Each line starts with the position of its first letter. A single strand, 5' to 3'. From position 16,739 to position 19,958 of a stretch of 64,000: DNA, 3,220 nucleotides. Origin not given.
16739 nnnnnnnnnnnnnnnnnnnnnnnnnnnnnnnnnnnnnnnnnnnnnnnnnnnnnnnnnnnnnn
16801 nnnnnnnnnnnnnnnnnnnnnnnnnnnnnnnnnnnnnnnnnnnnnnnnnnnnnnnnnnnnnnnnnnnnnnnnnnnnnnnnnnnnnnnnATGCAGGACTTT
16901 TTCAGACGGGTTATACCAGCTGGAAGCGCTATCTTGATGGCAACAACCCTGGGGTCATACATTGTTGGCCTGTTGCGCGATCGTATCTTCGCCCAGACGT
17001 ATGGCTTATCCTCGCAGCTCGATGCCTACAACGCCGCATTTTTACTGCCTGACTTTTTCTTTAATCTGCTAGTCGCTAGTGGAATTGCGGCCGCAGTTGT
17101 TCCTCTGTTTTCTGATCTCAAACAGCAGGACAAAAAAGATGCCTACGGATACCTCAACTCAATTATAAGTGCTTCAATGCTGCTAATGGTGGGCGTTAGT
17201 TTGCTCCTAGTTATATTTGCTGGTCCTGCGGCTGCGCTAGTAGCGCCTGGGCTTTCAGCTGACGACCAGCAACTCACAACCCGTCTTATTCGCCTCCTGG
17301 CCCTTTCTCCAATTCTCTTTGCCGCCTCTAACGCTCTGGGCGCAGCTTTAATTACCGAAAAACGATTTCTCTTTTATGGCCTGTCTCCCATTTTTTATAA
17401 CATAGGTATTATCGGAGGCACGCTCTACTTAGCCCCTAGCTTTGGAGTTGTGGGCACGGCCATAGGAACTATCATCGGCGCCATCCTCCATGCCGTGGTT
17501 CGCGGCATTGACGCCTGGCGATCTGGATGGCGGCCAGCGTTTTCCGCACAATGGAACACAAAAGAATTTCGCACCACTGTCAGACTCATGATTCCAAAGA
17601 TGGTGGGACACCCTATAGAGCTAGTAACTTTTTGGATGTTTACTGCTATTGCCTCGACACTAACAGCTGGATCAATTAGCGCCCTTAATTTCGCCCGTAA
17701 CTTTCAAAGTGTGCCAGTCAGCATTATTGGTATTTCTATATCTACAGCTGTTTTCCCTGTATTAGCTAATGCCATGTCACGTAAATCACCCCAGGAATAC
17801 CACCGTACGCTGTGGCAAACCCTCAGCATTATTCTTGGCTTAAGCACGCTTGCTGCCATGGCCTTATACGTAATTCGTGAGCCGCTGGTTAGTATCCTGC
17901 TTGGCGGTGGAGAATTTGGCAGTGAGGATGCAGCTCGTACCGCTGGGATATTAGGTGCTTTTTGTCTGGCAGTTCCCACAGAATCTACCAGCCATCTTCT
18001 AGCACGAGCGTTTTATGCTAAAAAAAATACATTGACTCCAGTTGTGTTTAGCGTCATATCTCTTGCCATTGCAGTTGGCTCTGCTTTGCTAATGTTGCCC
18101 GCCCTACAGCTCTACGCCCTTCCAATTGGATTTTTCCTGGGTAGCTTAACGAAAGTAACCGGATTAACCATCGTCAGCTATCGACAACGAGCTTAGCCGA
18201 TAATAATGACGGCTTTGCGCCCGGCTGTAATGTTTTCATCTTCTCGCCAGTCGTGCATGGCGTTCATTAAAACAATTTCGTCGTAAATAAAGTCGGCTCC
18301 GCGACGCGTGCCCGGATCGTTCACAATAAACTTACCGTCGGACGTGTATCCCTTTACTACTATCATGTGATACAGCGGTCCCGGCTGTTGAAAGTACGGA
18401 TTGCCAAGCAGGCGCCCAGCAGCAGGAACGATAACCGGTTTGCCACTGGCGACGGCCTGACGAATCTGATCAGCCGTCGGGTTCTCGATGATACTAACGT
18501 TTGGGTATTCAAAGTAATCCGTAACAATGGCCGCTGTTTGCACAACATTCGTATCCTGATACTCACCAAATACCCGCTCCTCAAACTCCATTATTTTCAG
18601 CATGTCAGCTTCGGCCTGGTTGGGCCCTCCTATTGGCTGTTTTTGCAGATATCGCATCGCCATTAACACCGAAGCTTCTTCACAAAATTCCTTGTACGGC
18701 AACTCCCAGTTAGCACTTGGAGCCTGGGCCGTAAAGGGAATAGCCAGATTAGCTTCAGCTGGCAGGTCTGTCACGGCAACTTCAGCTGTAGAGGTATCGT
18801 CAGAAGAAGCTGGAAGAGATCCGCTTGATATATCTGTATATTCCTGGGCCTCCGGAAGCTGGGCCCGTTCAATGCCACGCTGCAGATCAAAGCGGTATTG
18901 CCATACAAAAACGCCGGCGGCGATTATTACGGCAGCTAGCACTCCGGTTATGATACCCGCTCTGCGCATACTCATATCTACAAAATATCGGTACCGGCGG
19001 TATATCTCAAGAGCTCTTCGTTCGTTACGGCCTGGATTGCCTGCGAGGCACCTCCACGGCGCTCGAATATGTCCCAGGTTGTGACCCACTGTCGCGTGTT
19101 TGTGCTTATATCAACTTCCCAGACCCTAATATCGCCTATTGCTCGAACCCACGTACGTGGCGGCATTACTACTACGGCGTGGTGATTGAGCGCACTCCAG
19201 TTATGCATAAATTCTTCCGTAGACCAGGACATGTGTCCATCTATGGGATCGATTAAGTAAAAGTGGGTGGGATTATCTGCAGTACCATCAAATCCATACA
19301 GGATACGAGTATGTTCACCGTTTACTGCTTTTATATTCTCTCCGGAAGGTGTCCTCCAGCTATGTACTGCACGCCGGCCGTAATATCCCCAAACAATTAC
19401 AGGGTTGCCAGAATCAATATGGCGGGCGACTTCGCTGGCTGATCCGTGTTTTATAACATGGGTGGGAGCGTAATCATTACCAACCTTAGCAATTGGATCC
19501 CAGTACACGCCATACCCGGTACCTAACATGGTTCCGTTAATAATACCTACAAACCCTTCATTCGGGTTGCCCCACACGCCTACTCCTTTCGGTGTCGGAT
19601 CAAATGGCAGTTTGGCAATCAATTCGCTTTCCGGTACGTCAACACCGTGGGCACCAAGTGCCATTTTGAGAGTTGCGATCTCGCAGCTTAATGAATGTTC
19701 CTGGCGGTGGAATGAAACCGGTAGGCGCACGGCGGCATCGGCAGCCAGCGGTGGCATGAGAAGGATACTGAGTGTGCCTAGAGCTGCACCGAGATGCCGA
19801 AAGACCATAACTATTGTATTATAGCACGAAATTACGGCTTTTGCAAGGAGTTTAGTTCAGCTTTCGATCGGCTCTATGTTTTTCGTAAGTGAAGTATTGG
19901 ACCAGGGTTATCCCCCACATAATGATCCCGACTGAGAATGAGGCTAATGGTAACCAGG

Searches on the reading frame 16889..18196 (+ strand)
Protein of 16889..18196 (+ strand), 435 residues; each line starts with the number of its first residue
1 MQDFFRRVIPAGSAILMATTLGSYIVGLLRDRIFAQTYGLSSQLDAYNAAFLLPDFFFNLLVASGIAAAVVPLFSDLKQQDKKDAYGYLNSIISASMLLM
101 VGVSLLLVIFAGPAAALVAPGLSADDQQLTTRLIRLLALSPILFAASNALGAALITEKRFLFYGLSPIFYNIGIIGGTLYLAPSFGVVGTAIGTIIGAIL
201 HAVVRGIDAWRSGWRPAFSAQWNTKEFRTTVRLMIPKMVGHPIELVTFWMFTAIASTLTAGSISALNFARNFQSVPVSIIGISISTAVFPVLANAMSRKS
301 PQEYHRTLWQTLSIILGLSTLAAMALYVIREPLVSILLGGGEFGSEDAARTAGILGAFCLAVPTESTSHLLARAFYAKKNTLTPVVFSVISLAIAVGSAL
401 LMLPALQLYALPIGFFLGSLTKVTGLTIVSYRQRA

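Call 10: search_protein_families(library=pfam, max_evalue=0.001, proteins=[window:16889-18196:+])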
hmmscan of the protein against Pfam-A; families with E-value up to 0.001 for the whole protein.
window:16889-18196:+ (435 aa): 2 families
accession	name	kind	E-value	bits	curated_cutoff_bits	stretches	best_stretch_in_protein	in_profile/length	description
PF03023.19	MurJ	-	6e-70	236.5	27.4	1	35-433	2-402/451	Lipid II flippase MurJ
PF01554.23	MatE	-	1.5e-10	41.4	24.9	1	244-394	9-154/161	MatE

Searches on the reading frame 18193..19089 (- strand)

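Call 10: search_protein_families(library=pfam, max_evalue=0.001, proteins=[window:18193-19089:-])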
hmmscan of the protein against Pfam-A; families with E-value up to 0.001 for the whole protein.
window:18193-19089:- (298 aa): 1 family
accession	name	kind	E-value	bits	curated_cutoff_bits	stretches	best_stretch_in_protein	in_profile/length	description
PF13529.12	Peptidase_C39_2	-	5.1e-12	47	24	1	116-259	2-142/143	Peptidase_C39 like family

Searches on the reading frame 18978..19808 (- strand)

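Call 11: search_protein_families(library=pfam, max_evalue=0.001, proteins=[window:18978-19808:-])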
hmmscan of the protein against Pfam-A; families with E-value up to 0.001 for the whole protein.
window:18978-19808:- (276 aa): 2 families
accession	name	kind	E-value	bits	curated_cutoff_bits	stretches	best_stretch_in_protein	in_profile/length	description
PF13529.12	Peptidase_C39_2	-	3.2e-19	70.4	24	1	30-188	2-142/143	Peptidase_C39 like family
PF03412.21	Peptidase_C39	-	0.00019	21.7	22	0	33-67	4-38/133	Peptidase C39 family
